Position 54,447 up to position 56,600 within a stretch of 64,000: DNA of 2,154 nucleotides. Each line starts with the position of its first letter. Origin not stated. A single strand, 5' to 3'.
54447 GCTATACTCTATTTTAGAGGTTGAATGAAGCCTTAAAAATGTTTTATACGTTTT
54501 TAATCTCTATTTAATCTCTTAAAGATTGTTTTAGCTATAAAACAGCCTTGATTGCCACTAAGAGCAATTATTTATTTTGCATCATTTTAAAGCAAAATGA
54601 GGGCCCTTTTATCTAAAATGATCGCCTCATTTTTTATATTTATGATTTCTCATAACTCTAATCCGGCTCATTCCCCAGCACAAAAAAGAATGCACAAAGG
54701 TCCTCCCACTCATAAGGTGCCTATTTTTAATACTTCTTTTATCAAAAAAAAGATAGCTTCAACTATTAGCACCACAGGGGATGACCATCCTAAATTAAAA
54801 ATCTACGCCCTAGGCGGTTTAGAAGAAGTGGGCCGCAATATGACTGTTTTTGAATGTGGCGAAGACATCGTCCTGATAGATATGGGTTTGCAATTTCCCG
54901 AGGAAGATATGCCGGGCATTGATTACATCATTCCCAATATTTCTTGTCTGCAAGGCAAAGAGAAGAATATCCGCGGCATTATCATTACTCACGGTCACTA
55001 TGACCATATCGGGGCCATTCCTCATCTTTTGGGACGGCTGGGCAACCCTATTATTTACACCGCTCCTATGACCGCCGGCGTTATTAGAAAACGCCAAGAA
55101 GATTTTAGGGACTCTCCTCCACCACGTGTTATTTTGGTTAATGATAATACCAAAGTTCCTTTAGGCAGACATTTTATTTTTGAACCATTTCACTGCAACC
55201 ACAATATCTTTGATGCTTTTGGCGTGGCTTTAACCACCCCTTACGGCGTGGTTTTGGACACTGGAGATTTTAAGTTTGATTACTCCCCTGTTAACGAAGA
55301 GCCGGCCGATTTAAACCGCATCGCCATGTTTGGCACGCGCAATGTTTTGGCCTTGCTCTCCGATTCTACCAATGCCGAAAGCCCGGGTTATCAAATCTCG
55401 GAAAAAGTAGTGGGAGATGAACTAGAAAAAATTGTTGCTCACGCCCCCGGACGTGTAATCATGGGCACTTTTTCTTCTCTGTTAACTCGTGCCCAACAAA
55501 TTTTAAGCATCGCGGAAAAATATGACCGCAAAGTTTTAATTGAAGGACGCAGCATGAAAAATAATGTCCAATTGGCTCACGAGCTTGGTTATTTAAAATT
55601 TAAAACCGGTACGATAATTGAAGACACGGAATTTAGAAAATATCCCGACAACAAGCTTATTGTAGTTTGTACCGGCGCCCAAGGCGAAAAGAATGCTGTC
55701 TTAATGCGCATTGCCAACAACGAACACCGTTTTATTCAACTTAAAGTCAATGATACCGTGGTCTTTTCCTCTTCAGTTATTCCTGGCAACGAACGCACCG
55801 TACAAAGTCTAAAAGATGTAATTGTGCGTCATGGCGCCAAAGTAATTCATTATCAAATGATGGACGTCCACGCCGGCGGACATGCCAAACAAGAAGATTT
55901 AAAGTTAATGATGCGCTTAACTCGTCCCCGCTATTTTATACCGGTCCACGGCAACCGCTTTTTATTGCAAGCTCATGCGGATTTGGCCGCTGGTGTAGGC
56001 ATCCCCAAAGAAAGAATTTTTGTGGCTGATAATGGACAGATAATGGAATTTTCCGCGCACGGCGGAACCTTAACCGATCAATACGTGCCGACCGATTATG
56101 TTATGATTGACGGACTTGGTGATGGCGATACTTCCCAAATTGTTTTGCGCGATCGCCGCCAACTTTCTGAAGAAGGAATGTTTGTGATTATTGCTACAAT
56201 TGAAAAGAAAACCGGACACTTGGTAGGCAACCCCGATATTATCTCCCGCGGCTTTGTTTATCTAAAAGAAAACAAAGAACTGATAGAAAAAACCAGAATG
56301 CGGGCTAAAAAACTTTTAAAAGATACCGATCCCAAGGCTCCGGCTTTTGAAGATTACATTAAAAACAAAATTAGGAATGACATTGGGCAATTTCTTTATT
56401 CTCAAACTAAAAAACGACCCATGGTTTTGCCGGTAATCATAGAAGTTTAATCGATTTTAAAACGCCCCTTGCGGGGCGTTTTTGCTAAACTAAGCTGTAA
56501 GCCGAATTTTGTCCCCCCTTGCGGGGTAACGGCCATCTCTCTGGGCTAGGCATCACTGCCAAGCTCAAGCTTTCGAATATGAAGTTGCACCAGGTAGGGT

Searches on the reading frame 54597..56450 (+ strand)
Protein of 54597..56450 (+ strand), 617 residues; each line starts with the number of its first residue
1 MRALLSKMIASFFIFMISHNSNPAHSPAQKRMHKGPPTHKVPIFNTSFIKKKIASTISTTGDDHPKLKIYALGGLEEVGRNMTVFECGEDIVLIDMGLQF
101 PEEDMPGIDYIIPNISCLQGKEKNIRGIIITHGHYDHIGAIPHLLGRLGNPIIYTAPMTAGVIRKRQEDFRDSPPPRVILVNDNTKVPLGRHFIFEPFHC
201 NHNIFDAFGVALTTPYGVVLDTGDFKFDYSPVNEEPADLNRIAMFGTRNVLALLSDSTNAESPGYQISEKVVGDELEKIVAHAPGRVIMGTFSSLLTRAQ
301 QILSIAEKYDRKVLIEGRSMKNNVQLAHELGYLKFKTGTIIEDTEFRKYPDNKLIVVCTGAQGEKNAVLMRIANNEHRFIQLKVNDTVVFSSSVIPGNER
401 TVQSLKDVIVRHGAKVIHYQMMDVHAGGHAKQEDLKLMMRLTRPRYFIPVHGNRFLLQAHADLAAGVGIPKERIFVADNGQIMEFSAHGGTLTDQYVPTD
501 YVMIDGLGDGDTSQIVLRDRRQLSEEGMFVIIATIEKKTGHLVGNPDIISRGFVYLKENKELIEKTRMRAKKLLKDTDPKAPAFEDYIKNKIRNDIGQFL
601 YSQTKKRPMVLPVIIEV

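Call 27: search_protein_families(library=pfam, proteins=[window:54597-56450:+], max_evalue=0.001)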
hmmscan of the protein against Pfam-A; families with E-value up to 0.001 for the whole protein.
window:54597-56450:+ (617 aa): 5 families
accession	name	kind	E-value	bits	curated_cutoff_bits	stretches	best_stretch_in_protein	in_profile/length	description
PF22505.1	RNase_J_b_CASP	-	7.7e-44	149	27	1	285-405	2-122/126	Ribonuclease J, beta-CASP domain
PF17770.6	RNase_J_C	-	3.1e-31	108.8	23.8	1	516-617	1-102/102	Ribonuclease J C-terminal domain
PF00753.33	Lactamase_B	-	1.1e-10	42.3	22.7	1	79-231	5-156/196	Metallo-beta-lactamase superfamily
PF12706.13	Lactamase_B_2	-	2e-08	34.5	27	1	123-231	29-141/200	Beta-lactamase superfamily domain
PF07521.17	RMMBL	-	1.2e-07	32.1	21.6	1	426-468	14-57/63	Zn-dependent metallo-hydrolase RNA specificity domain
